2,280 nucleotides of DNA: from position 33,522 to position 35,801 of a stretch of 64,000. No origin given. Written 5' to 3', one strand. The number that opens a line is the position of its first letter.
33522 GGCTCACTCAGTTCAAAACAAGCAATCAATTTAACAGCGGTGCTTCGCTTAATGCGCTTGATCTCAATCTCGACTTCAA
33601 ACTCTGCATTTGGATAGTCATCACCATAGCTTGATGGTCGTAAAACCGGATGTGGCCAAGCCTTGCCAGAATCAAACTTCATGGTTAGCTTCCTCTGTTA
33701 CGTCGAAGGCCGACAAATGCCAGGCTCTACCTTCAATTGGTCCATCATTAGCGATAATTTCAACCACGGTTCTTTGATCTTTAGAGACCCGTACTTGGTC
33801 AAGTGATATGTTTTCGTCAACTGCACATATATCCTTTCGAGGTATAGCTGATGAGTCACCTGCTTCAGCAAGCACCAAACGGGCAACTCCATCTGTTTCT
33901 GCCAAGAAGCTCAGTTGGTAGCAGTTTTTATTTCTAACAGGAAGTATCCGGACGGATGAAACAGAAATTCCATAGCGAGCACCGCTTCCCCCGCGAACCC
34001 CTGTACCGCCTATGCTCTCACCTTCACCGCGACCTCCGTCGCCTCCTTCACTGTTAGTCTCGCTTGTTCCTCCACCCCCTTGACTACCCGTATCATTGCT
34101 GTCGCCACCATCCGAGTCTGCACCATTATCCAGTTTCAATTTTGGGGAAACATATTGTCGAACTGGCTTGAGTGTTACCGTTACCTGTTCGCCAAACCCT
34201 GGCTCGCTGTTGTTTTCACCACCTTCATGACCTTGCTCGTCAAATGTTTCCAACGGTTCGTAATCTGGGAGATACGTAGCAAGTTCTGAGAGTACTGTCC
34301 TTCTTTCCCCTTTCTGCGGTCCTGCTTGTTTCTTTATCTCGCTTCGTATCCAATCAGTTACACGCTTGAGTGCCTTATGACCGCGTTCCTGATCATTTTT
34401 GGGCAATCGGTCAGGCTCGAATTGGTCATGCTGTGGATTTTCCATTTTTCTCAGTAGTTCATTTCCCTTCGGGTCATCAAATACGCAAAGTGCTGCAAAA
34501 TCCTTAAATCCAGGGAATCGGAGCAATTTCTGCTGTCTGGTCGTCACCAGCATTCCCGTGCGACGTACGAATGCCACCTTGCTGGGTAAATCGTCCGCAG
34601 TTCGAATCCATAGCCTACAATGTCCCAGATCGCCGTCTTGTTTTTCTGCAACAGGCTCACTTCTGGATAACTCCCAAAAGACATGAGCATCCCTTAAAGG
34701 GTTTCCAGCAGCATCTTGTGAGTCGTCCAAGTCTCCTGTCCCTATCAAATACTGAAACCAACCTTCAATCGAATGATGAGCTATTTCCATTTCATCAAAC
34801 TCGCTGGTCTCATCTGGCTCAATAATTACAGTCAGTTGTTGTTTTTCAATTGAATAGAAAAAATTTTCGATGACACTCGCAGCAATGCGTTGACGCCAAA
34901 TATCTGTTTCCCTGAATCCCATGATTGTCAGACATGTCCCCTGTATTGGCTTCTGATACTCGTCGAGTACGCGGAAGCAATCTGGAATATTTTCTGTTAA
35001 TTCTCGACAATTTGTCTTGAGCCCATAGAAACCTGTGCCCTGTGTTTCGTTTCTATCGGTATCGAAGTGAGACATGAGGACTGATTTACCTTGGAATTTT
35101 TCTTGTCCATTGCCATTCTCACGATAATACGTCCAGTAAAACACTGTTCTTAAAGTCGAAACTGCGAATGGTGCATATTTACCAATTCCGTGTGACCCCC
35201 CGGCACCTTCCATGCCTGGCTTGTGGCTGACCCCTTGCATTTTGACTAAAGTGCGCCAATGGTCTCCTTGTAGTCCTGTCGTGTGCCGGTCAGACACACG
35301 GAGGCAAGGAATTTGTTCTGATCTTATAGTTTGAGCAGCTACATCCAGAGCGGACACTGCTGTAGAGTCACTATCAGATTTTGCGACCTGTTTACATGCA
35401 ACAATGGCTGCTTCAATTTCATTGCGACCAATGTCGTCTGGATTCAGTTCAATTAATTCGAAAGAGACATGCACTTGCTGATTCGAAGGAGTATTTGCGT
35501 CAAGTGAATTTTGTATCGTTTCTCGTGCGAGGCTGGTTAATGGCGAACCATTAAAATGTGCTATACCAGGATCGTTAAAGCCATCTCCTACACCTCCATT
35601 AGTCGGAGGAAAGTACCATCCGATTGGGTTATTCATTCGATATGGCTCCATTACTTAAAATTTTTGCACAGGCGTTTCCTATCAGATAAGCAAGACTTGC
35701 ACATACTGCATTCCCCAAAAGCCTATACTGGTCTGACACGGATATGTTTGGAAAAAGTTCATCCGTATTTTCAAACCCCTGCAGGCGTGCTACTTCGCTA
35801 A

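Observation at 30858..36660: Candidate non-canonical R-M/defence operon: C5 methyltransferase, MORC-like GHKL ATPase and two unknown proteins, all translationally coupled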

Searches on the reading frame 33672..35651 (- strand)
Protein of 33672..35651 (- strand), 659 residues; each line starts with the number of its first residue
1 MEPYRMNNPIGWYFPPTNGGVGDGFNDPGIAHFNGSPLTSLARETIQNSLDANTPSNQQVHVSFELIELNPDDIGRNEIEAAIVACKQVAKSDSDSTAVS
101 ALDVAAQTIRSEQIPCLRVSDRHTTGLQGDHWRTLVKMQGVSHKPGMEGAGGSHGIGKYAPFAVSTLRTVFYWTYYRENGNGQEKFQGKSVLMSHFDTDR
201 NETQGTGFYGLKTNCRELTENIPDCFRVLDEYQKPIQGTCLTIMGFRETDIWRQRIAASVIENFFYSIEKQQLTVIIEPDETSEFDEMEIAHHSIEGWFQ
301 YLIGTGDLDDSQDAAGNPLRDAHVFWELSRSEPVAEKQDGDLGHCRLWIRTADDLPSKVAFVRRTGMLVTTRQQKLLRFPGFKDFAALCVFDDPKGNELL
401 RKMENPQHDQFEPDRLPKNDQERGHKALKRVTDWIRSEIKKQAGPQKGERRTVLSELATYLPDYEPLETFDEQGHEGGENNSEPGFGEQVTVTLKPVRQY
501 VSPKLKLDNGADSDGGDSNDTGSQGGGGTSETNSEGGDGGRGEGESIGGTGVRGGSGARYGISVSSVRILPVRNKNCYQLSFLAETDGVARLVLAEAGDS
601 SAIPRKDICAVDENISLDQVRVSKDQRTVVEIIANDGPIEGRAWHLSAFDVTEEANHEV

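Call 4: search_protein_families(library=pfam, proteins=[window:33672-35651:-], max_evalue=0.01)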
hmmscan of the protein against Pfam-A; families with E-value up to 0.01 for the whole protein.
window:33672-35651:- (659 aa): 0 families

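Call 5: search_protein_families(library=padloc, proteins=[window:33672-35651:-], max_evalue=0.01)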
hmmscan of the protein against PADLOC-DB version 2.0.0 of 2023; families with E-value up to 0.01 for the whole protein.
window:33672-35651:- (659 aa): 1 family
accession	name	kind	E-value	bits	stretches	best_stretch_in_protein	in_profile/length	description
PDLC04582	PDC-M33A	-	1.5e-108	362.1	1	6-626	1-593/627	-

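Call 11: search_protein_families(library=ncbifam, proteins=[window:33672-35651:-], max_evalue=0.1)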
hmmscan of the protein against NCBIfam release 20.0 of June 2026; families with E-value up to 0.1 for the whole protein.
window:33672-35651:- (659 aa): 0 families

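Call 12: search_solved_structures(query=window:33672-35651:-, max_evalue=1, show_alignments=2)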
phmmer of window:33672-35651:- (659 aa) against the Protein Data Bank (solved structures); distinct sequences matched with E-value up to 1: 0.

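Call 44: search_solved_structures(query=A3, max_evalue=10, show_alignments=3)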
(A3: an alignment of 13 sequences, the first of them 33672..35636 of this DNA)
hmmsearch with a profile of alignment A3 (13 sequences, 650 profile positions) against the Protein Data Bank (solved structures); distinct sequences matched with E-value up to 10: 20.
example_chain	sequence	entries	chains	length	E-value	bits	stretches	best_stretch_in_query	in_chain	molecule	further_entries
1yk1_A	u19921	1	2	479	0.055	15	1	530-577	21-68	Atrial natriuretic peptide clearance receptor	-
1yk0_A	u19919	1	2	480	0.055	15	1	530-577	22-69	Atrial natriuretic peptide clearance receptor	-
9nu4_B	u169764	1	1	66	0.15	13.5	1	530-576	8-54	Lysis protein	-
4kzx_C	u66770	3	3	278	0.31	12.5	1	513-578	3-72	40S ribosomal protein S2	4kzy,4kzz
7oya_C2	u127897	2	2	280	0.33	12.4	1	512-561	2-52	40S ribosomal protein S2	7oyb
5dfw_H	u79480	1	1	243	0.59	11.6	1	519-574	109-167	SINGLE CHAIN FV FRAGMENT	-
4nqa_B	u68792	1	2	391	0.63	11.5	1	476-541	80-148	Liver X nuclear receptor beta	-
2pk2_A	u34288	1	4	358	1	10.7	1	502-547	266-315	Cyclin-T1, Protein Tat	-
6ap1_A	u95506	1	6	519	1.3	10.4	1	488-539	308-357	Vacuolar protein sorting-associated protein 4,Protein hcp1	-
2kfw_A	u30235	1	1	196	1.4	10.3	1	470-546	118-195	FKBP-type peptidyl-prolyl cis-trans isomerase slyD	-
9ynu_D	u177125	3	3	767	1.4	10.3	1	499-563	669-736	Transcription initiation factor TFIID subunit 5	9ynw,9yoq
8ep2_A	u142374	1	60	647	1.8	10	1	503-585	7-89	Capsid protein VP1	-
8if6_C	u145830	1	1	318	2.3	9.6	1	512-581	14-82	Strigolactone esterase D14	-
7oyc_C2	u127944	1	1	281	3.2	9.1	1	513-561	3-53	40S ribosomal protein S2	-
8ta7_A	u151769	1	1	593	3.2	9.1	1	497-592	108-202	Major capsid protein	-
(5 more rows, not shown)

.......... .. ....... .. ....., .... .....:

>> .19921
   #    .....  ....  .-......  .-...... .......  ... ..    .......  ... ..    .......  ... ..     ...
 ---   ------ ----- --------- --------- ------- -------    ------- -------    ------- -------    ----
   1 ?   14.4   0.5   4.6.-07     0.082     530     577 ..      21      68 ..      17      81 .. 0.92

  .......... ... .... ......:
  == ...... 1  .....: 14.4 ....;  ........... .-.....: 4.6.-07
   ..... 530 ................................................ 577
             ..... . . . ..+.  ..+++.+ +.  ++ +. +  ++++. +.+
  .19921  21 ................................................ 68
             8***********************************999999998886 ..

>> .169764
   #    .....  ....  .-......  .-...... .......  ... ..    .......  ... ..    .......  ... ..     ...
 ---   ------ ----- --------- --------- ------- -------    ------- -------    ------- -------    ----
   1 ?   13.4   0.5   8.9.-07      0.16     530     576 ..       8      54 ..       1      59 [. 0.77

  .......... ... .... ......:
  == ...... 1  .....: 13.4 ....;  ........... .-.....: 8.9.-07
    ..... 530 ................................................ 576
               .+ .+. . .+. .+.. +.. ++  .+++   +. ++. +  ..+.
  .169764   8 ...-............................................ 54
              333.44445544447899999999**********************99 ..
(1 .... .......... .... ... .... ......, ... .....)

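Call 46: find_homologous_proteins(query=A3, max_evalue=0.001)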
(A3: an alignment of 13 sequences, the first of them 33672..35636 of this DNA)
Query A3 (13 sequences) (654 aa, profile of the alignment): 864 proteins with E <= 0.001 among 8000 candidates; the best 120 are listed.
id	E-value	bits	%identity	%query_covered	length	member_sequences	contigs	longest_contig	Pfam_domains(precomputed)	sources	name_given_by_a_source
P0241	0.0e+0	1149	59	98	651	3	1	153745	-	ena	-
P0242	0.0e+0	1146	64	99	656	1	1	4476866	-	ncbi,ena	-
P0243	0.0e+0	1142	57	98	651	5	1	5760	-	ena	-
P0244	0.0e+0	1142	64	99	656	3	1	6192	-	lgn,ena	-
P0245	0.0e+0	1141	56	98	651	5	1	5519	-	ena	-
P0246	0.0e+0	1136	58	98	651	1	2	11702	-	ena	-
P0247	0.0e+0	1136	61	76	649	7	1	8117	-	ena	-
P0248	0.0e+0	1135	57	98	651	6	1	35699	-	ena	-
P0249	0.0e+0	1134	63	100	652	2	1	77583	-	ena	-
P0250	0.0e+0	1133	56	98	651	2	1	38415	-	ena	-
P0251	0.0e+0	1133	57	98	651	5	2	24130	-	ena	-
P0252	0.0e+0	1126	58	76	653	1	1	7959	-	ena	-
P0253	0.0e+0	1125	56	98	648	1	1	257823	-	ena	-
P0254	0.0e+0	1122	59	76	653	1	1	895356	-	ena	-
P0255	0.0e+0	1121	64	99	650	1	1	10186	-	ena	-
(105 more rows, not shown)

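Call 47: search_protein_families(library=pfam, alignment_id=A3, max_evalue=10)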
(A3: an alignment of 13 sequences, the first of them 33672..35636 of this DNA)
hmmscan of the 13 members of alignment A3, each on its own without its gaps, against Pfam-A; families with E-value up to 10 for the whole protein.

A. member 1, window:33672-35636:- (654 aa): 1 family
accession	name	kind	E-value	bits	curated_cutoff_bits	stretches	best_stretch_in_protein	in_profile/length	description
PF21805.3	Imm5_like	-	0.31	11.4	25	1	67-104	49-86/129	Imm-5 like putative immunity protein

B. families by the number of members that match (of 13 scanned): 4 families
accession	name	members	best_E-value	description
PF22807.2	TrAA12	2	6.1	TrAA12-like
PF04245.18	NA37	1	0.2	37-kD nucleoid-associated bacterial protein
PF15275.11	PEHE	1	0.24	PEHE domain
PF21805.3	Imm5_like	1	0.31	Imm-5 like putative immunity protein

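Call 54: search_dna_similar(query=window:33672-35636:-, collection=plasmids, mode=protein, max_evalue=0.00001, max_rows=30)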
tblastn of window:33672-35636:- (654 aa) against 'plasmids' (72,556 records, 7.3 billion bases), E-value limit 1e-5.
Records with a match: 26; places in all: 28; records where one place covers at least 80% of the query: 0.
Best place of each record, by identity: <60% 26.
By first word of the organism name: Ligilactobacillus 9; Lactococcus 6; Priestia 2; Deinococcus 1; Paenarthrobacter 1; Arthrobacter 1; Planococcus 1; Halorussus 1; Halomicrobium 1; Halobacterium 1; and 2 more.
By predicted mobility (MOB-suite, as given by PLSDB): non-mobilizable 11; mobilizable 9; conjugative 6.
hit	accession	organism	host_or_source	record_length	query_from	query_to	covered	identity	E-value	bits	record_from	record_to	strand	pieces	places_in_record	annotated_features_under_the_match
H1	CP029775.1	Deinococcus actinosclerus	mixed culture,wastewater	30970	3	460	70%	31.5%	1e-41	170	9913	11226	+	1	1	hypothetical protein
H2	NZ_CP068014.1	Paenarthrobacter ureafaciens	cell culture,in the nicotine environment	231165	6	495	75%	27.5%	4e-24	115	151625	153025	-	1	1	hypothetical protein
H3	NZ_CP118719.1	Priestia aryabhattai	Pure isolate,Tap water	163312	7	475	72%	28.0%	3e-37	157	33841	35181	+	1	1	hypothetical protein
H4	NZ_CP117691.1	Priestia megaterium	ginseng,Single cell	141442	7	475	72%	28.0%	4e-37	156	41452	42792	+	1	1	hypothetical protein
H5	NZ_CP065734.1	Lactococcus lactis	-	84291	7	434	65%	30.5%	5e-37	156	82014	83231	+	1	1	hypothetical protein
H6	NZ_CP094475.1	Lactococcus lactis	kefir grains,pure culture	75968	7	434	65%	30.3%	2e-36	154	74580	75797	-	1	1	hypothetical protein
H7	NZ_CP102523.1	Lactococcus lactis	Homo sapiens,Cell culture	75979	7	434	65%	30.3%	2e-36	154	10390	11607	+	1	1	hypothetical protein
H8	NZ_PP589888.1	Lactococcus sp.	Bacterial culture,Dairy environment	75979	7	434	65%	30.3%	2e-36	154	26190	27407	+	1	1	hypothetical protein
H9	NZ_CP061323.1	Lactococcus lactis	butter,butter starter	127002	7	434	65%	30.3%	2e-36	154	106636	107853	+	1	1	hypothetical protein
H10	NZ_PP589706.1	Lactococcus sp.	Bacterial culture,Dairy environment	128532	7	434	65%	30.3%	2e-36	154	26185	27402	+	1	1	hypothetical protein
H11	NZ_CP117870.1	Arthrobacter agilis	cell culture,Middle part of the water ...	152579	5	457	69%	28.6%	4e-23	112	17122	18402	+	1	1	hypothetical protein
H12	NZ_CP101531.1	Ligilactobacillus salivarius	Xinyang black-feather laying hens,mixed ...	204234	7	435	66%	28.9%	6e-32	140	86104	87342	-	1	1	hypothetical protein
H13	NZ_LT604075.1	Ligilactobacillus salivarius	-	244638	7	435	66%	28.7%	4e-32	141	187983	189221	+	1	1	hypothetical protein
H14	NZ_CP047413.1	Ligilactobacillus salivarius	Equus caballus,Isolated and purified ...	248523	7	435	66%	28.6%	4e-33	144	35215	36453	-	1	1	hypothetical protein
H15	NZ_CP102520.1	Ligilactobacillus salivarius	Homo sapiens,Cell culture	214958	7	435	66%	28.3%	1e-31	139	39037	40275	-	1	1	hypothetical protein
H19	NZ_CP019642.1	Planococcus lenghuensis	whole organism,crude oil-contamination ...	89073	5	434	66%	26.9%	2e-21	107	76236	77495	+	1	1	hypothetical protein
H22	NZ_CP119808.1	Halorussus lipolyticus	cell culture,coastal saline-alkali land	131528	7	421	63%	27.6%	3e-13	81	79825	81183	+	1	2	hypothetical protein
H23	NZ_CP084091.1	Halomicrobium urmianum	cell culture,salt lake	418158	7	421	63%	27.5%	6e-14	84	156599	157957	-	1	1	hypothetical protein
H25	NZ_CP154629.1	Acetoanaerobium noterae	cell culture,Sludge of a digestion ...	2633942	7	436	66%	24.4%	3e-12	78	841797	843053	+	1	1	none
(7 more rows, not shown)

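Call 56: get_annotated_region(hit=H5, flank=6000)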
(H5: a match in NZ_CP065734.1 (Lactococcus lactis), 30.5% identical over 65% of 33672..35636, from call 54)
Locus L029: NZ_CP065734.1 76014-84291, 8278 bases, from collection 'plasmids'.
description: Lactococcus lactis strain FDAARGOS_866 plasmid unnamed4, complete sequence
organism: Lactococcus lactis (NCBI taxid 1358)
taxonomy: Bacteria; Bacillota; Bacilli; Lactobacillales; Streptococcaceae; Lactococcus; Lactococcus lactis
host: -; source: -; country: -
typing (MOB-suite, as given by PLSDB): mobilizable; replicon rep_cluster_2422; relaxase MOB_Unknown
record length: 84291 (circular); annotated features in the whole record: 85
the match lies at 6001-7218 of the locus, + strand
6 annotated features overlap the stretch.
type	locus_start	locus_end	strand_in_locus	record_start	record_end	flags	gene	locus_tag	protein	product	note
CDS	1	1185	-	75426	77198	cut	-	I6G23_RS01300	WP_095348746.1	AlwI family type II restriction endonuclease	-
CDS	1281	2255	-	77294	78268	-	-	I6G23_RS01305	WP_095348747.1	Dam family site-specific DNA-(adenine-N6)-methyltransferase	GO:0006306 - DNA methylation [Evidence IEA]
CDS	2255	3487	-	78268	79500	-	-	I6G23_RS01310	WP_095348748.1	DNA adenine methylase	GO:0032775 - DNA methylation on adenine [Evidence IEA]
CDS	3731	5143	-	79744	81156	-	-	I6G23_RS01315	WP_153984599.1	protein kinase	GO:0006468 - protein phosphorylation [Evidence IEA]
CDS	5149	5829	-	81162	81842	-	-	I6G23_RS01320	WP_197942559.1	IS6 family transposase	-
CDS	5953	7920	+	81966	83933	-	-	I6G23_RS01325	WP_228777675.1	hypothetical protein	-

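Call 57: get_annotated_region(hit=H1, flank=6000)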
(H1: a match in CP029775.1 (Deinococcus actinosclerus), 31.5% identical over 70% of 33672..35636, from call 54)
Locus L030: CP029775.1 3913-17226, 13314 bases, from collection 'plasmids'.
description: Deinococcus actinosclerus strain SJTR plasmid unnamed1, complete sequence
organism: Deinococcus actinosclerus (NCBI taxid 1768108)
taxonomy: Bacteria; Deinococcota; Deinococci; Deinococcales; Deinococcaceae; Deinococcus; Deinococcus actinosclerus
host: -; source: mixed culture,wastewater; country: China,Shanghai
typing (MOB-suite, as given by PLSDB): non-mobilizable
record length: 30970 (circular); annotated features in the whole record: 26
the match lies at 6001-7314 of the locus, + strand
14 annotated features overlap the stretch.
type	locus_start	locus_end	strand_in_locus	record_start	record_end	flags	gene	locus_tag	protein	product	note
CDS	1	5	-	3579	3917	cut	-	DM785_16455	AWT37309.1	hypothetical protein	-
CDS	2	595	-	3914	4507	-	-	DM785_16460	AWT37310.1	hypothetical protein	-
CDS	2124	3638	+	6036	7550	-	-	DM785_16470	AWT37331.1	DNA cytosine methyltransferase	-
CDS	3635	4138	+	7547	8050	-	-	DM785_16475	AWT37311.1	very short patch repair endonuclease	-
CDS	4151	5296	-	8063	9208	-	-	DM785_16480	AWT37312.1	hypothetical protein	-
CDS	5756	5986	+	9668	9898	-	-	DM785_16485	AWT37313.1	hypothetical protein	-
CDS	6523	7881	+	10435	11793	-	-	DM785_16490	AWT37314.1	hypothetical protein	-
CDS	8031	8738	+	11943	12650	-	-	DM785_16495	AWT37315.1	hypothetical protein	-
CDS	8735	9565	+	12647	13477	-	-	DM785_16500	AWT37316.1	hypothetical protein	-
CDS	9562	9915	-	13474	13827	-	-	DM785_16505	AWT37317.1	hypothetical protein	-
CDS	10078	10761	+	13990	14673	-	-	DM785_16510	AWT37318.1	hypothetical protein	-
CDS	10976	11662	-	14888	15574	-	-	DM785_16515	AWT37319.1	resolvase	-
CDS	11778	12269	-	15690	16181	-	-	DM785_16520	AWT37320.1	hypothetical protein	-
CDS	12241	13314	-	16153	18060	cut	-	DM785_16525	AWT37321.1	hypothetical protein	-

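Call 58: get_annotated_region(hit=H3, flank=6000)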
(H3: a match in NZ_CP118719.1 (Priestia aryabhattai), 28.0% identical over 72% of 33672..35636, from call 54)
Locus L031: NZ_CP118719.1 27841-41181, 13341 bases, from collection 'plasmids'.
description: Priestia aryabhattai strain G5MAi6 plasmid pG5MAi6_1, complete sequence
organism: Priestia aryabhattai (NCBI taxid 412384)
taxonomy: Bacteria; Bacillota; Bacilli; Bacillales; Bacillaceae; Priestia; Priestia aryabhattai
host: -; source: Pure isolate,Tap water; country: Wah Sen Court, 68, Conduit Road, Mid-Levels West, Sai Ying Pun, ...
typing (MOB-suite, as given by PLSDB): non-mobilizable; replicon rep_cluster_385
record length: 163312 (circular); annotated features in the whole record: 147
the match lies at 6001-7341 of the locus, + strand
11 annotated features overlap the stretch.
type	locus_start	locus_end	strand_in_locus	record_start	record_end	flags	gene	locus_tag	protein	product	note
CDS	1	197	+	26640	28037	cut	-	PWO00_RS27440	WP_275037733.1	MFS transporter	-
CDS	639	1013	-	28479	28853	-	-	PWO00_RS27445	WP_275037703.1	DUF5412 family protein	-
CDS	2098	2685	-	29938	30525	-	-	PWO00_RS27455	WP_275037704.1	hypothetical protein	-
CDS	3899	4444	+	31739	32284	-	-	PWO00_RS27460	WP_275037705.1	hypothetical protein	-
CDS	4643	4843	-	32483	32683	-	-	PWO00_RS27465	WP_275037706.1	hypothetical protein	-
CDS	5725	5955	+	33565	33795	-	-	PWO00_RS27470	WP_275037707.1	hypothetical protein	-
CDS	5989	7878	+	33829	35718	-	-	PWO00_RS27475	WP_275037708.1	hypothetical protein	-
CDS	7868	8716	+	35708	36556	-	-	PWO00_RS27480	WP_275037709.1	hypothetical protein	-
CDS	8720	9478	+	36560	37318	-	-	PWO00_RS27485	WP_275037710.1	DUF6339 family protein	-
CDS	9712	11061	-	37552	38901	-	-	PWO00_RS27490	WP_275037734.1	MutH/Sau3AI family endonuclease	-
CDS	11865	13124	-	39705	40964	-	dcm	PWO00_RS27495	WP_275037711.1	DNA (cytosine-5-)-methyltransferase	GO:0006304 - DNA modification [Evidence IEA]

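Call 59: get_annotated_region(hit=H2, flank=7000)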
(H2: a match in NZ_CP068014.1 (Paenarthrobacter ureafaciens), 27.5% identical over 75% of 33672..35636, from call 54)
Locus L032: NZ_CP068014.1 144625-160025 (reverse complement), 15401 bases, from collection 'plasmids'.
description: Paenarthrobacter ureafaciens strain CZY1 plasmid pCZY, complete sequence
organism: Paenarthrobacter ureafaciens (NCBI taxid 37931)
taxonomy: Bacteria; Actinomycetota; Actinomycetes; Micrococcales; Micrococcaceae; Paenarthrobacter; Paenarthrobacter ureafaciens
host: -; source: cell culture,in the nicotine environment; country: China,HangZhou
typing (MOB-suite, as given by PLSDB): conjugative; replicon rep_cluster_856; relaxase MOBP; mating-pair formation MPF_T
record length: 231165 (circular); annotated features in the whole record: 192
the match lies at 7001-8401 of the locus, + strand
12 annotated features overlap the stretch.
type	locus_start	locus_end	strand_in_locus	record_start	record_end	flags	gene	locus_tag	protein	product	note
CDS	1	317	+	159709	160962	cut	-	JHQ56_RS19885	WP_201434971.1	Shedu immune nuclease family protein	-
CDS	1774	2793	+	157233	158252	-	-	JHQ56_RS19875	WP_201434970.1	DUF4192 domain-containing protein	-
CDS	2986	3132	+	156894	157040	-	-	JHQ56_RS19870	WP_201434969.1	hypothetical protein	-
CDS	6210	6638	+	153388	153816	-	-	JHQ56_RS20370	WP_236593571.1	hypothetical protein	-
CDS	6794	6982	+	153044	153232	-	-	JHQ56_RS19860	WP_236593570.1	hypothetical protein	-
CDS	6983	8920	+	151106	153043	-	-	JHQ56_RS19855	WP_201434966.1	hypothetical protein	-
CDS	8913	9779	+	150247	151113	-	-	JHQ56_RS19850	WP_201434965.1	hypothetical protein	-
CDS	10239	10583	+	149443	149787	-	-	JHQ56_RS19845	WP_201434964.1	DUF6339 family protein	-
CDS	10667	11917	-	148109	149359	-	-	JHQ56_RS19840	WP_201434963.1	type II restriction endonuclease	GO:0009307 - DNA restriction-modification system [Evidence IEA]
CDS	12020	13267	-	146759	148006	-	dcm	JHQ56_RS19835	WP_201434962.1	DNA (cytosine-5-)-methyltransferase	GO:0006304 - DNA modification [Evidence IEA]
CDS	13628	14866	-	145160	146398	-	-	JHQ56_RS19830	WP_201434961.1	helix-turn-helix domain-containing protein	-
CDS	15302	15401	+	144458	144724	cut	-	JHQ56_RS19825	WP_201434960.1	glutaredoxin family protein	-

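Call 60: get_annotated_region(hit=H12, flank=7000)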
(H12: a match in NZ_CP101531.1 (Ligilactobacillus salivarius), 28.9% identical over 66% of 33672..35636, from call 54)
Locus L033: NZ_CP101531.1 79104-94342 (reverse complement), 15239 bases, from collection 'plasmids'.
description: Ligilactobacillus salivarius strain SNK-6 plasmid p1, complete sequence
organism: Ligilactobacillus salivarius (NCBI taxid 1624)
taxonomy: Bacteria; Bacillota; Bacilli; Lactobacillales; Lactobacillaceae; Ligilactobacillus; Ligilactobacillus salivarius
host: -; source: Xinyang black-feather laying hens,mixed culture,ileum; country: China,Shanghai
typing (MOB-suite, as given by PLSDB): mobilizable; replicon rep_cluster_1685; relaxase MOBP
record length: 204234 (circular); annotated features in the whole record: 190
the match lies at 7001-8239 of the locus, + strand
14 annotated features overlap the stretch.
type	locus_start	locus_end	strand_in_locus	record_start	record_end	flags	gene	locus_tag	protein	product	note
CDS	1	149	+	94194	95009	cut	rhaD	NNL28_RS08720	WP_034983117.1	rhamnulose-1-phosphate aldolase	-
CDS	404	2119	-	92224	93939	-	-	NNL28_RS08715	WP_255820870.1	hypothetical protein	-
CDS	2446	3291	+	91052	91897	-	-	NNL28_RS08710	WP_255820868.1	hypothetical protein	-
CDS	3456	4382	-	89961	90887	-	-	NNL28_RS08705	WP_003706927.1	site-specific integrase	GO:0015074 - DNA integration [Evidence IEA]; GO:0006310 - DNA recombination [Evidence IEA]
CDS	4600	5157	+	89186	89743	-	-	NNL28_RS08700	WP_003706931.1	restriction endonuclease subunit S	-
CDS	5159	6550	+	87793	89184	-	-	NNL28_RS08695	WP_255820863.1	N-6 DNA methylase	GO:0006306 - DNA methylation [Evidence IEA]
CDS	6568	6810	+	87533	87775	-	-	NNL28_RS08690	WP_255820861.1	hypothetical protein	-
CDS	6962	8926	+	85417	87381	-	-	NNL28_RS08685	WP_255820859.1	hypothetical protein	-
CDS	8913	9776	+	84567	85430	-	-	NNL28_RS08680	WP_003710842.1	hypothetical protein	-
CDS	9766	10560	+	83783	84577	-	-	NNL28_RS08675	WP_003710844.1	DUF6339 family protein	-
CDS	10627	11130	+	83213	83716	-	-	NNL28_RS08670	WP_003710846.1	type IIL restriction-modification enzyme MmeI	-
CDS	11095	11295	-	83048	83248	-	-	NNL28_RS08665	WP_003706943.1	type IIL restriction-modification enzyme MmeI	-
CDS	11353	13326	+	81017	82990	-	-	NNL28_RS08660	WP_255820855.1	DNA methyltransferase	-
CDS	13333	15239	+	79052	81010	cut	-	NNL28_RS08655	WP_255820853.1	DEAD/DEAH box helicase family protein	-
